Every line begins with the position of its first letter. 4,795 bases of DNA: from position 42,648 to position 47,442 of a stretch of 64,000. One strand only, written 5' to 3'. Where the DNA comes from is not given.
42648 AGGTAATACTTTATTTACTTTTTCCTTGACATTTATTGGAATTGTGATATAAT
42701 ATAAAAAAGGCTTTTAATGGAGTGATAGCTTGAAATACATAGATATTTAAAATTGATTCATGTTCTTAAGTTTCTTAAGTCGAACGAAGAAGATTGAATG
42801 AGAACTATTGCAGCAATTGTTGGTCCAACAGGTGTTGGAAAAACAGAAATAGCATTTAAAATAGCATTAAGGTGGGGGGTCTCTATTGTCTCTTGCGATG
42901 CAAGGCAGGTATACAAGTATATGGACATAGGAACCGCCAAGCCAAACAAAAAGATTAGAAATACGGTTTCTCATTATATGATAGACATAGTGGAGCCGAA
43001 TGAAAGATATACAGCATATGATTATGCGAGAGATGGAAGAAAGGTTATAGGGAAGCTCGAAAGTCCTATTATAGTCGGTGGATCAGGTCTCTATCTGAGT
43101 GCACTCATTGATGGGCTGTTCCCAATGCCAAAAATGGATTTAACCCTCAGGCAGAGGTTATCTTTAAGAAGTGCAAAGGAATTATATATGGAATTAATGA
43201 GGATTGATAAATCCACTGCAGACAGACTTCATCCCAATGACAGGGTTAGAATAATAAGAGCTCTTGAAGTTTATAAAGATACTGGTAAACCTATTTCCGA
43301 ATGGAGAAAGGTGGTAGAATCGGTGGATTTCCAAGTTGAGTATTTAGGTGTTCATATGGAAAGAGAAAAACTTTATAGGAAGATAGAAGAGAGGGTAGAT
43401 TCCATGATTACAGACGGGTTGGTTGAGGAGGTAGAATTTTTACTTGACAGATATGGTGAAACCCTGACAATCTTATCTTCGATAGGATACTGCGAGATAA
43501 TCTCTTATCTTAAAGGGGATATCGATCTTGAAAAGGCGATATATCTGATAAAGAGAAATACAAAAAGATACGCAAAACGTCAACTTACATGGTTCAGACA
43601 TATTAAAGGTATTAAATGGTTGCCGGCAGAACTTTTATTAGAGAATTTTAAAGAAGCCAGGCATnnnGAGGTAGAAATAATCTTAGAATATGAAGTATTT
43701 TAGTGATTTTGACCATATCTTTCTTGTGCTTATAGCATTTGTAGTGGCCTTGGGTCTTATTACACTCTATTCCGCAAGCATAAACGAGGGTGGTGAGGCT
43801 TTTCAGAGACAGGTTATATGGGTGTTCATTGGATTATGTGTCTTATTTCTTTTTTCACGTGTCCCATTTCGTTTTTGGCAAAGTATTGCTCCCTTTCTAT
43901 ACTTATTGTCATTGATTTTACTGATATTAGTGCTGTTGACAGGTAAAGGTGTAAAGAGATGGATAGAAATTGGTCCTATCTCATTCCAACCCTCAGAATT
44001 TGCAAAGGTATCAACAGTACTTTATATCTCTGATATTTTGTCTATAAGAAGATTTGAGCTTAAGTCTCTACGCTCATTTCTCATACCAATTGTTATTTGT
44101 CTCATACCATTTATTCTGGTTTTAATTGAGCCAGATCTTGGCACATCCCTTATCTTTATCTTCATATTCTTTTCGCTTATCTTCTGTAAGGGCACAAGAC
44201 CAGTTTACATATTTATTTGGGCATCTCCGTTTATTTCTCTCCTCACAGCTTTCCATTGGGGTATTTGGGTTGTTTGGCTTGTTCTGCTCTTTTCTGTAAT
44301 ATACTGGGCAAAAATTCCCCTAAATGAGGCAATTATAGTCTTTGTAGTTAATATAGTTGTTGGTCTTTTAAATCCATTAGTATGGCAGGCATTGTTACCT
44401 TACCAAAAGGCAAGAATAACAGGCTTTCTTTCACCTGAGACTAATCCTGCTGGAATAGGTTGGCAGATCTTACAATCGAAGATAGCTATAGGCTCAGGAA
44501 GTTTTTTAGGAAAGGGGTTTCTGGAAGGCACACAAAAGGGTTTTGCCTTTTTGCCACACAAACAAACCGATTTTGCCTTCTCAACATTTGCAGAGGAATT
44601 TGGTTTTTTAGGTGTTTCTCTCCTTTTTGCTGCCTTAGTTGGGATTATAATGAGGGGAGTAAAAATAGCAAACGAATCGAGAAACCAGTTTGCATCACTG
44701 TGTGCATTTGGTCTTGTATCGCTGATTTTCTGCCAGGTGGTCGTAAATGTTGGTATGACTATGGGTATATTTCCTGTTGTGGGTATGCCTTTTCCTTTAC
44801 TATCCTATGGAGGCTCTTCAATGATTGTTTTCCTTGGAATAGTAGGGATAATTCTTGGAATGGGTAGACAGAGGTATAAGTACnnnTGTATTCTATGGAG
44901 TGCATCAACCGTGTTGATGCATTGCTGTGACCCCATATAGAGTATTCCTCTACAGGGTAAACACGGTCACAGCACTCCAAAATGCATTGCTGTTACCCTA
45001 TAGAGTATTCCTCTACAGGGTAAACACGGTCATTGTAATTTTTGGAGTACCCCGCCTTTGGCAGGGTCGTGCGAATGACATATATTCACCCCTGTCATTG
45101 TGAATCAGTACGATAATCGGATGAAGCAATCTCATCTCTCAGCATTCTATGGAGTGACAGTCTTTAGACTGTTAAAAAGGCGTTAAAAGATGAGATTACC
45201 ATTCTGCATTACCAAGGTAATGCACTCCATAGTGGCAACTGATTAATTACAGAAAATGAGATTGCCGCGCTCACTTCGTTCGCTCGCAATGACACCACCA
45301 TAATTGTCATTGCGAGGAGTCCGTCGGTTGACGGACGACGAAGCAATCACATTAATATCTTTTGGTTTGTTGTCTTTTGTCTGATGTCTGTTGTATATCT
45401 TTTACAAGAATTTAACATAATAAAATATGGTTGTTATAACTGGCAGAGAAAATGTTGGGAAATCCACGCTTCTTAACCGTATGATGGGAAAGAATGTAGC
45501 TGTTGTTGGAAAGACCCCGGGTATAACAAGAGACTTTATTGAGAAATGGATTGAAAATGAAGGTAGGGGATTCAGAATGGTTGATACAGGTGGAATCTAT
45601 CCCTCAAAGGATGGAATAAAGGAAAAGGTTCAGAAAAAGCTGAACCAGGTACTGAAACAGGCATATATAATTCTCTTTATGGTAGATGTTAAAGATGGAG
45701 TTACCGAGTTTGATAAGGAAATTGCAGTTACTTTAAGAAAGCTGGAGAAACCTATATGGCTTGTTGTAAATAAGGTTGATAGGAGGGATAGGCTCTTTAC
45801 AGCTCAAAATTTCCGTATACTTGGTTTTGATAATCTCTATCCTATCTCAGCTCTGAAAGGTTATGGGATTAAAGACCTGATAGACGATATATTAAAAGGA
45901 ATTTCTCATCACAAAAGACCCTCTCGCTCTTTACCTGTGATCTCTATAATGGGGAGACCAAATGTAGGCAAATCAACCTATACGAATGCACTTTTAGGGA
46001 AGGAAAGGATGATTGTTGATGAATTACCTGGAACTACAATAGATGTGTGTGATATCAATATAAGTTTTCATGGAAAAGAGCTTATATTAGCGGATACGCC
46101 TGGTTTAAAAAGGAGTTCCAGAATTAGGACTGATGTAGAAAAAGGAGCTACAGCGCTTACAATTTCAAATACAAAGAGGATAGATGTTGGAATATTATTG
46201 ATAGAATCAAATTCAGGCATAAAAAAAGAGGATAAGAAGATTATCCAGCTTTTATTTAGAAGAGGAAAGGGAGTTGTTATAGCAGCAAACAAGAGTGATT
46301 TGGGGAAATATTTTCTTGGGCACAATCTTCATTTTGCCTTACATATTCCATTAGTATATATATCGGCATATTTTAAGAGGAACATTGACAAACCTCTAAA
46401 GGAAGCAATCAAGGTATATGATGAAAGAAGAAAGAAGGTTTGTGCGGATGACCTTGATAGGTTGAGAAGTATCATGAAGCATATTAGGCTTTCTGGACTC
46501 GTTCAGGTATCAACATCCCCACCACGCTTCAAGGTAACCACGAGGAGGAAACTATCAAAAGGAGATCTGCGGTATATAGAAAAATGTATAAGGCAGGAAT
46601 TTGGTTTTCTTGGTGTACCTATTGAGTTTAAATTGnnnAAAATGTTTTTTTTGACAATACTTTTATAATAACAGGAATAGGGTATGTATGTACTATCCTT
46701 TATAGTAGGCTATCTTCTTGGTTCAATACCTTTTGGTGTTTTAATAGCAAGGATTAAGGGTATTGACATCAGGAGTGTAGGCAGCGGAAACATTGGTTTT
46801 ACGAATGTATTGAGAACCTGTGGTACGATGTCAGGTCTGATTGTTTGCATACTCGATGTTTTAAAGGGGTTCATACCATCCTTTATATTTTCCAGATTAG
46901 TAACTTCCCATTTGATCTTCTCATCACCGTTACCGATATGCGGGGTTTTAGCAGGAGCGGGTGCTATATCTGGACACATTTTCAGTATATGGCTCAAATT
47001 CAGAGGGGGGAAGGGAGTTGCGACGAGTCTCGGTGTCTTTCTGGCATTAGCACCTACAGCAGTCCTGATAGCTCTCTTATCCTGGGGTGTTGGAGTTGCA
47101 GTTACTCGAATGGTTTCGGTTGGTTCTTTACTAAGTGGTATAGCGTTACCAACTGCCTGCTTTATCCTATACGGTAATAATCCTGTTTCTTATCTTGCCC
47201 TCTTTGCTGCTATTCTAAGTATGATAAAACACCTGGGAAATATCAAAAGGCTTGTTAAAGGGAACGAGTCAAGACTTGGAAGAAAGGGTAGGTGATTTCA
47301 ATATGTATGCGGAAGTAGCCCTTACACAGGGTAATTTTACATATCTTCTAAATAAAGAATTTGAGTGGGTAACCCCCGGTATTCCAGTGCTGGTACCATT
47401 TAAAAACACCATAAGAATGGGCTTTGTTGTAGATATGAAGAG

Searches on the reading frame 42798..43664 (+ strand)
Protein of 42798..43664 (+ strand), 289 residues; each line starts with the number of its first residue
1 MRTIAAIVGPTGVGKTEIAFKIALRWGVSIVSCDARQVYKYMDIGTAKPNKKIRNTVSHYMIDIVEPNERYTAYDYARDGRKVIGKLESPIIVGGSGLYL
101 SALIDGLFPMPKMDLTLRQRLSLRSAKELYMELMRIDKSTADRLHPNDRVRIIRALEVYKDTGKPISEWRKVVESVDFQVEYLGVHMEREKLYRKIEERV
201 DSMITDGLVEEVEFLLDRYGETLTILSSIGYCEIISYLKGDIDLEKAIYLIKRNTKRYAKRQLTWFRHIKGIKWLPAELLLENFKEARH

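Call 54: search_protein_families(library=pfam, proteins=[window:42798-43664:+], max_evalue=0.001)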
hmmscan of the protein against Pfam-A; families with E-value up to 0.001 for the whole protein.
window:42798-43664:+ (289 aa): 2 families
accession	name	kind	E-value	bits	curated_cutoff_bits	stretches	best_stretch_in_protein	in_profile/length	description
PF01715.23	IPPT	-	7.7e-79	265.2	23.6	1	37-268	1-242/243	IPP transferase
PF01745.22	IPT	-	3.3e-08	33.7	20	1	4-62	3-62/233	Isopentenyl transferase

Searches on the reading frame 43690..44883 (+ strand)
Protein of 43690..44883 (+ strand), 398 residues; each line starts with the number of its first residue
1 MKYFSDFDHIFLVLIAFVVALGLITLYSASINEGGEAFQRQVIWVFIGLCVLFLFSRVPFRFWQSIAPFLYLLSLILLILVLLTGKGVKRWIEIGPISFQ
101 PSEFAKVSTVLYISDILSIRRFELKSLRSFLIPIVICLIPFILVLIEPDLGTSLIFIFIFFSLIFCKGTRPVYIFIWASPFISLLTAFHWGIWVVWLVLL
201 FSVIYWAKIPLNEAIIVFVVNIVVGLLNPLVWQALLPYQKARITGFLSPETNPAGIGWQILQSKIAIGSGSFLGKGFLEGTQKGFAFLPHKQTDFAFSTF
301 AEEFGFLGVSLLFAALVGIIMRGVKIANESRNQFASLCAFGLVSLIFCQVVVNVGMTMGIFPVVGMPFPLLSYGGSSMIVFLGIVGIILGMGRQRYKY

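Call 54: search_protein_families(library=pfam, proteins=[window:43690-44883:+], max_evalue=0.001)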
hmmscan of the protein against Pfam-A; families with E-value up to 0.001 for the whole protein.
window:43690-44883:+ (398 aa): 1 family
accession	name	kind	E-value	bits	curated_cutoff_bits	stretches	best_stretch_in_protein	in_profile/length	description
PF01098.24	FTSW_RODA_SPOVE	-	4.4e-90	302.7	26.4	2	175-395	139-354/356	Cell cycle protein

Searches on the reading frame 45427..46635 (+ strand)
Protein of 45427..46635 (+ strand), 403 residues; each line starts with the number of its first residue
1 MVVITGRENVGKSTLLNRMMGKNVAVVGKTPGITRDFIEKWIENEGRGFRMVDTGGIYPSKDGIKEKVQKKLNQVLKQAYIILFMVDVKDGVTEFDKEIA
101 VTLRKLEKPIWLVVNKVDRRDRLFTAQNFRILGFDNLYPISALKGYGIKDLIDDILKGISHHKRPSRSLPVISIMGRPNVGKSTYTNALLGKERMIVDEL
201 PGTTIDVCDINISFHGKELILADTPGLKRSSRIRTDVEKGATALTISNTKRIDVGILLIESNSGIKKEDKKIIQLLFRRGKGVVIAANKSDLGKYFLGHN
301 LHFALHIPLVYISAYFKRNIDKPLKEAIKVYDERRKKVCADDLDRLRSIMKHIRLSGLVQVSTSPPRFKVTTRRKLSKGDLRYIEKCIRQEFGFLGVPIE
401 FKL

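Call 54: search_protein_families(library=pfam, proteins=[window:45427-46635:+], max_evalue=0.001)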
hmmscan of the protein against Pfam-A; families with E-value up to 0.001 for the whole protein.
window:45427-46635:+ (403 aa): 12 families
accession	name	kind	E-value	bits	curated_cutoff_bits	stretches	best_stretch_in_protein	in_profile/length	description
PF01926.29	MMR_HSR1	-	6.5e-49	165.2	21.9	2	2-116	2-113/113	50S ribosome-binding GTPase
PF02421.24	FeoB_N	-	9.5e-24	84.1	27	2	2-153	3-154/156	Ferrous iron transport protein B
PF00009.33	GTP_EFTU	-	7.7e-17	61.9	26.5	2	39-157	61-184/188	Elongation factor Tu GTP binding domain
PF00350.29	Dynamin_N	-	1.6e-12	48.2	27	0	2-38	1-36/168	Dynamin family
PF04548.22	AIG1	-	1.9e-11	44.1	27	2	174-276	5-107/212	AIG1 family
PF14714.11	KH_dom-like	-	4.9e-07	30.4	27.3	1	351-402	26-79/81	KH-domain-like of EngA bacterial GTPase enzymes, C-terminal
PF00071.28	Ras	-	2.7e-06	27.5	21.6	0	2-155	2-156/162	Ras family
PF03193.22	RsgA_GTPase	-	1.1e-05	25.7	30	0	171-228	108-169/174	RsgA GTPase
PF25683.1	URGCP_GTPase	-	2.9e-05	23.4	55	0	152-191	172-211/396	URGCP-like GTPase domain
PF08477.19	Roc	-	0.00018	22.2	27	0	2-118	2-119/119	Ras of Complex, Roc, domain of DAPkinase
PF00005.33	ABC_tran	-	0.00019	22.5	25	0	2-52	14-64/137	ABC transporter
PF00025.27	Arf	-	0.00091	19.2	22.3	0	2-137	17-145/174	ADP-ribosylation factor family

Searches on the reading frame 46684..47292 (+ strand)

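Call 54: search_protein_families(library=pfam, proteins=[window:46684-47292:+], max_evalue=0.001)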
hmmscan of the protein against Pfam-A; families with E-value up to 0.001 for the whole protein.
window:46684-47292:+ (203 aa): 1 family
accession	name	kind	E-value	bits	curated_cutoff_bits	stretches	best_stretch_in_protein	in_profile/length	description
PF02660.20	G3P_acyltransf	-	3.3e-50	170.8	24.1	1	8-190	1-164/164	Glycerol-3-phosphate acyltransferase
